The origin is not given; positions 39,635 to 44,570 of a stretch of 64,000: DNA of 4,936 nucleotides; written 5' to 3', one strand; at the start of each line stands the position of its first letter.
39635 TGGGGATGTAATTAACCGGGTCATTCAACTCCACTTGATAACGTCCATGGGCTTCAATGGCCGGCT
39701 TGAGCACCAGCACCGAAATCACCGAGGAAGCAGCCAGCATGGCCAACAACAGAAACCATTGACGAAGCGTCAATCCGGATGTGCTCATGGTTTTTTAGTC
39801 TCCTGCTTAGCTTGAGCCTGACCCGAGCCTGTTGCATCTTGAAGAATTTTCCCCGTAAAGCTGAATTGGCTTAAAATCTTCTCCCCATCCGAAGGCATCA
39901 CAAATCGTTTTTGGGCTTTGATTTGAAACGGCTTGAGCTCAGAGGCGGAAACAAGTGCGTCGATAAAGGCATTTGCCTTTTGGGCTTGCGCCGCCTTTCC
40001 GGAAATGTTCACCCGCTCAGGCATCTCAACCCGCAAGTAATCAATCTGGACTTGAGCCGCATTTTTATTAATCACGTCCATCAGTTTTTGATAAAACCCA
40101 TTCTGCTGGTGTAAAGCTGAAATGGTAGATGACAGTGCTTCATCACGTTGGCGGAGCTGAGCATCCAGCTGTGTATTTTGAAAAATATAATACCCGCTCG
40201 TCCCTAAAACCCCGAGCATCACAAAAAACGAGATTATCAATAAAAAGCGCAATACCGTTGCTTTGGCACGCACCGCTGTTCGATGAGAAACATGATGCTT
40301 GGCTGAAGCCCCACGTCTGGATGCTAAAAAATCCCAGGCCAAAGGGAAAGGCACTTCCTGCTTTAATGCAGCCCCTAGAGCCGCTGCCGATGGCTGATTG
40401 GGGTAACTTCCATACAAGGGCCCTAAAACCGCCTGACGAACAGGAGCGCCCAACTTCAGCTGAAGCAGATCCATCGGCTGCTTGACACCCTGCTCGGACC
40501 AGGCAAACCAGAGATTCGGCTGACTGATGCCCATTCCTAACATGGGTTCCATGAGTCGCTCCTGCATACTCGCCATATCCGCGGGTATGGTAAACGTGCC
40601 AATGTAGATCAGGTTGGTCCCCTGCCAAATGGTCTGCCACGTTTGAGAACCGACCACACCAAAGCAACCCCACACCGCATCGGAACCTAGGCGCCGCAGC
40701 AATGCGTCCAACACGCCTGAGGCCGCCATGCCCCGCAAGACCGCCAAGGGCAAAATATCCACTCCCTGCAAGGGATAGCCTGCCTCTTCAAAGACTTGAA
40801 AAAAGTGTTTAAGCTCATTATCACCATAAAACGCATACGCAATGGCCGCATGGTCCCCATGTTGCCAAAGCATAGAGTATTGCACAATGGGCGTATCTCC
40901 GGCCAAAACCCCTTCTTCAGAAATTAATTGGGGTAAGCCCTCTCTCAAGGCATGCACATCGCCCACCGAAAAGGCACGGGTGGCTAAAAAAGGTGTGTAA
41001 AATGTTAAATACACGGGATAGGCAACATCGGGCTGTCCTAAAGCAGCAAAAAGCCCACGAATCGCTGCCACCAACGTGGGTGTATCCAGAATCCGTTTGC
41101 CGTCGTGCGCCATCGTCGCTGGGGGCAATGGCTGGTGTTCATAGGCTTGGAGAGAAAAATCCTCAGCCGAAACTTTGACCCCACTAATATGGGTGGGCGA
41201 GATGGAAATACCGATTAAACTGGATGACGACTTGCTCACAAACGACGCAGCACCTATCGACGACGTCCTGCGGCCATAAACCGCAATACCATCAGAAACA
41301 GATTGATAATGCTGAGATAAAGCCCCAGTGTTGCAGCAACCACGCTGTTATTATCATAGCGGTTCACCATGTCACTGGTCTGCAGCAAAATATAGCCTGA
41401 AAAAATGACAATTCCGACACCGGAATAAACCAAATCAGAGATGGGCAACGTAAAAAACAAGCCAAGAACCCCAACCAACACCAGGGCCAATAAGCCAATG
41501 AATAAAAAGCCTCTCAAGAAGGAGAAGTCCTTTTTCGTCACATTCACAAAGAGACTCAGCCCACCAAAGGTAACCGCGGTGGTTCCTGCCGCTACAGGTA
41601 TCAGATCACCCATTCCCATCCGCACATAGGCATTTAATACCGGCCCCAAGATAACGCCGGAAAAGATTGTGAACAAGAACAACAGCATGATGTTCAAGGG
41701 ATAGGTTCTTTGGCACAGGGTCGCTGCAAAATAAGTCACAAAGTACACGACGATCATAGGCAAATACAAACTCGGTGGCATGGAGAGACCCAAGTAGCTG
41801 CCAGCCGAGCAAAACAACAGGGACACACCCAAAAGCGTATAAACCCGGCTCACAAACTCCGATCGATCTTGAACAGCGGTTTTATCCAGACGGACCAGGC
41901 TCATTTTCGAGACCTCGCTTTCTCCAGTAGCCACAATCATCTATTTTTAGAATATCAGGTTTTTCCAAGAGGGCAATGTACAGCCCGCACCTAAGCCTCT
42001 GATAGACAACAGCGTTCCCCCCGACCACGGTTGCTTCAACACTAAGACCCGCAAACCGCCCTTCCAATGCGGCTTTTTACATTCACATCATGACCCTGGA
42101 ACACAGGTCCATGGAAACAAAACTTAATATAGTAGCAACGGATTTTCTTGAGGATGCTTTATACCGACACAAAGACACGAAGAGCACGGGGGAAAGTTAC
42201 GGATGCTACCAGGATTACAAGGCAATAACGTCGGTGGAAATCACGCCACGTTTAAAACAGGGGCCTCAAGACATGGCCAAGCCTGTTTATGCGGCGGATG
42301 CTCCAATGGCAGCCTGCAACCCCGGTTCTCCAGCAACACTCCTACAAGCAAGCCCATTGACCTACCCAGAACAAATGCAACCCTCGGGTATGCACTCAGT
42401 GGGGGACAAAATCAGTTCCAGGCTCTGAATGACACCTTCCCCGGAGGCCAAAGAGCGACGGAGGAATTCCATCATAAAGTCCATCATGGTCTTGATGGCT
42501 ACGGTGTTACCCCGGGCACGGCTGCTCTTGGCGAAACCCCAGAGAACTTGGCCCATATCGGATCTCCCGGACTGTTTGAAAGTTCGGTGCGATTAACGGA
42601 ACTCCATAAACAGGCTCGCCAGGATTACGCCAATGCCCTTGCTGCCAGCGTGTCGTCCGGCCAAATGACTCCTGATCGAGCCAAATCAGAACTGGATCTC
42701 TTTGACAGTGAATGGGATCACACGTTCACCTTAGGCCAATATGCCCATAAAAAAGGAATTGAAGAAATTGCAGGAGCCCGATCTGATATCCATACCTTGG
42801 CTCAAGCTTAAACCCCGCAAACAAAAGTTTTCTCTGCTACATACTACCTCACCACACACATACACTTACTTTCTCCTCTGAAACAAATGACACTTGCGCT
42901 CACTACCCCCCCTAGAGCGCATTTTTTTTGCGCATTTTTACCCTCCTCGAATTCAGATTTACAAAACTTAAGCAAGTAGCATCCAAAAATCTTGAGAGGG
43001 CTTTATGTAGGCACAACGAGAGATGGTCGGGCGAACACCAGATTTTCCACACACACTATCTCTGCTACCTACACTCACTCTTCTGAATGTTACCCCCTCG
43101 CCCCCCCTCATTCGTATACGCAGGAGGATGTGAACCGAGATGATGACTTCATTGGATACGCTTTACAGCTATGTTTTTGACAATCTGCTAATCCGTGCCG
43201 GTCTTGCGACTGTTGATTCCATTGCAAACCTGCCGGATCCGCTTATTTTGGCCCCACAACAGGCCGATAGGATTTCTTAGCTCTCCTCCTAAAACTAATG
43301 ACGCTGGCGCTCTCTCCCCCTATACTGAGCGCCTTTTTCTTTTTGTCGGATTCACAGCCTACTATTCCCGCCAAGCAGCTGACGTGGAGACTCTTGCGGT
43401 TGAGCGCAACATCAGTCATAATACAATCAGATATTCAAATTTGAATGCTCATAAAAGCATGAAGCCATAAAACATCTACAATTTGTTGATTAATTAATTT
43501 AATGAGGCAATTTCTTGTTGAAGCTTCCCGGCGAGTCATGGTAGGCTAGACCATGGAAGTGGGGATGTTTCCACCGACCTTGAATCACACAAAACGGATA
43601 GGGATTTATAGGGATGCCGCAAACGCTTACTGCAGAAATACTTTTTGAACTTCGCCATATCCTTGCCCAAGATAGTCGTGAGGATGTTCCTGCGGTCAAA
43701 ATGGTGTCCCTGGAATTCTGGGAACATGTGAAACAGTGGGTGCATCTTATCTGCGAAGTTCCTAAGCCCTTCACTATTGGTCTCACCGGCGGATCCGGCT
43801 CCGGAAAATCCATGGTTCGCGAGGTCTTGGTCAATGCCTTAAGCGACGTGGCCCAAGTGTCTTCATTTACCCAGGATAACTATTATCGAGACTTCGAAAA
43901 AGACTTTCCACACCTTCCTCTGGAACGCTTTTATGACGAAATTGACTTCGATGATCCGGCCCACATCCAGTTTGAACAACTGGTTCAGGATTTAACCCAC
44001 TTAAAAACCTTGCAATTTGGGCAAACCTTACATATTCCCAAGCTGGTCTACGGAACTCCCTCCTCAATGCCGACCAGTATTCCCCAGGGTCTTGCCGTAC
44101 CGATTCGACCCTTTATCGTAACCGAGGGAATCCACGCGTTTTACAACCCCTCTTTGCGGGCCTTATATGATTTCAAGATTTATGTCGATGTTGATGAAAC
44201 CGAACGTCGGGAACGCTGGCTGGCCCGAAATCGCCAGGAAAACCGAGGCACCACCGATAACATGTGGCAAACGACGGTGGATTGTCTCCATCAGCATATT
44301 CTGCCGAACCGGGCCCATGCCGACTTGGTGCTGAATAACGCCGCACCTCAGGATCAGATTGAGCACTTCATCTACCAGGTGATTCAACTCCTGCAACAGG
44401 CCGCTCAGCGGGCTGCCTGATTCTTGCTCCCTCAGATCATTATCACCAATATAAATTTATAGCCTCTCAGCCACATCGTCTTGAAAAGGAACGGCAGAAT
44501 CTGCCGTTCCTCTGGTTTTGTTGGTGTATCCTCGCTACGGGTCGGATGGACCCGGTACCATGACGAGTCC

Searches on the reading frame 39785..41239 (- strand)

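Call 36: search_protein_families(library=pfam, proteins=[window:39785-41239:-])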
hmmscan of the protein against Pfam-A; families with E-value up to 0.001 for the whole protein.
window:39785-41239:- (484 aa): 0 families

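Call 73: search_protein_families(library=ncbifam, proteins=[window:39785-41239:-], max_evalue=0.001)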
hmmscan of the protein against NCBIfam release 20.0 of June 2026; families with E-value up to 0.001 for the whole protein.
window:39785-41239:- (484 aa): 1 family
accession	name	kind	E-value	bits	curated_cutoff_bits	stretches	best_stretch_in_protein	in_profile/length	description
TIGR01175.1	pilM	subfamily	0.00018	20.6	133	1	5-65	2-62/348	type IV pilus assembly protein PilM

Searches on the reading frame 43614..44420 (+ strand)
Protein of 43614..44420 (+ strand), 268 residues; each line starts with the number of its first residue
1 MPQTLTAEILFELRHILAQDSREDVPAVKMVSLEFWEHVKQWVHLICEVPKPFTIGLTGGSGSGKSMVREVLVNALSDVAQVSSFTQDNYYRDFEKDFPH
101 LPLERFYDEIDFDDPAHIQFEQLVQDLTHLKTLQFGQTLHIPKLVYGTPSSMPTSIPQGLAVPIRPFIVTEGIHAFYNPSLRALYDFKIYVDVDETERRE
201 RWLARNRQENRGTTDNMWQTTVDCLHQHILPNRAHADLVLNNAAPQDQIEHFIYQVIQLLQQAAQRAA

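Call 58: search_protein_families(library=pfam, proteins=[window:43614-44420:+])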
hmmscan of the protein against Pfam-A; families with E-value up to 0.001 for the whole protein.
window:43614-44420:+ (268 aa): 2 families
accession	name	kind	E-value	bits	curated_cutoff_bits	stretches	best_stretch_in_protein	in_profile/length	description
PF00485.24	PRK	-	6.4e-18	65.7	22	1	55-241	2-188/196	Phosphoribulokinase / Uridine kinase family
PF13238.12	AAA_18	-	0.00015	22.7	29.4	0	55-95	1-41/128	AAA domain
